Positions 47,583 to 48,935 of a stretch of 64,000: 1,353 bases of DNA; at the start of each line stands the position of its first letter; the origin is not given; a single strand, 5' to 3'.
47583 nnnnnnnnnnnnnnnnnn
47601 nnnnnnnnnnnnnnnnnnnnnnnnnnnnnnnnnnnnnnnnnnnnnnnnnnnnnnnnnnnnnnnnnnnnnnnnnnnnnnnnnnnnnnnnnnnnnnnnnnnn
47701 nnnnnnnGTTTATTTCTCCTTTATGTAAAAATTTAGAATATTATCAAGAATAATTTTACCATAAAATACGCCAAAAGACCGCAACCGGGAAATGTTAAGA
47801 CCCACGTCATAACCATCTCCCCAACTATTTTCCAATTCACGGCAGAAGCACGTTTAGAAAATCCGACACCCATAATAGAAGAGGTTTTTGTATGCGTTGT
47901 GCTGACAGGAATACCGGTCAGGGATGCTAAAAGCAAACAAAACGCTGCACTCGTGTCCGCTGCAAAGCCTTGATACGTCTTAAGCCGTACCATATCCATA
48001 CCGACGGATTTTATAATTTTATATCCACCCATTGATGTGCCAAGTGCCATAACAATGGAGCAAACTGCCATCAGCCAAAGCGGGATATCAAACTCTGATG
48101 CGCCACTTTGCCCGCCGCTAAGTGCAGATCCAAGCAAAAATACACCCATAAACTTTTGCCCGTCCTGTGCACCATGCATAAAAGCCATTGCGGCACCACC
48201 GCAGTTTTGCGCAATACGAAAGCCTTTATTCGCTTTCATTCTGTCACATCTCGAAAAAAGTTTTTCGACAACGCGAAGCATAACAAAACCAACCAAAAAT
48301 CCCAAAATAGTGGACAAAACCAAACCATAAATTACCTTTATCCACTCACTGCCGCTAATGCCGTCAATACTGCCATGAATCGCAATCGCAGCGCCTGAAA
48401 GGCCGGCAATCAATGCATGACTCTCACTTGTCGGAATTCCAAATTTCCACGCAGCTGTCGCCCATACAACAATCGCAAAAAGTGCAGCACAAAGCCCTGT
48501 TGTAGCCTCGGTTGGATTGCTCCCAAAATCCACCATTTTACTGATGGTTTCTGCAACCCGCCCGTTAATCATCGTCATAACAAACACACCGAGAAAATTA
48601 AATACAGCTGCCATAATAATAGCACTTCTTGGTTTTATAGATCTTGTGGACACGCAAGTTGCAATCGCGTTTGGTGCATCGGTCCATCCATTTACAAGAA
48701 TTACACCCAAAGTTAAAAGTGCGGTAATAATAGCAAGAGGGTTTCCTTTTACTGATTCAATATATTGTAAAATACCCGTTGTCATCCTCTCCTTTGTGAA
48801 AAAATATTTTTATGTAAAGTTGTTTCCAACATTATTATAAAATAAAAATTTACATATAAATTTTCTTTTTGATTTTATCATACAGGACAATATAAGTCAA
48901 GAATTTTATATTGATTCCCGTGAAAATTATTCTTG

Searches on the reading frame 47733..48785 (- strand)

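Call 8: search_protein_families(library=pfam, proteins=[window:47733-48785:-], max_evalue=1)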
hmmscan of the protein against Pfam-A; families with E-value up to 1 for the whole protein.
window:47733-48785:- (350 aa): 2 families
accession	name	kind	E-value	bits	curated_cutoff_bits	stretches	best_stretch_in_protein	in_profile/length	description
PF01384.25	PHO4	-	3.4e-86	289.8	33.7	1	32-339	1-350/350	Phosphate transporter family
PF07125.16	DUF1378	-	0.021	15.5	25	0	238-261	8-31/59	Protein of unknown function (DUF1378)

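Call 9: search_protein_families(library=ncbifam, proteins=[window:47733-48785:-], max_evalue=1)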
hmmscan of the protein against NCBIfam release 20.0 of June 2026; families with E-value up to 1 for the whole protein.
window:47733-48785:- (350 aa): 3 families
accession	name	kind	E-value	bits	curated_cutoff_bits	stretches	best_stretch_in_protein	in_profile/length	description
NF033774.1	phos_trans_PitA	exception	6e-33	114.2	800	2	20-218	18-239/498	inorganic phosphate transporter PitA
NF053884.1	SulfPermCysPBac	equivalog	5.3e-13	48.6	400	1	46-347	30-316/354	sulfate permease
NF004524.0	PRK05869.1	equivalog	0.0051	16.1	326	1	252-325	58-130/254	enoyl-CoA hydratase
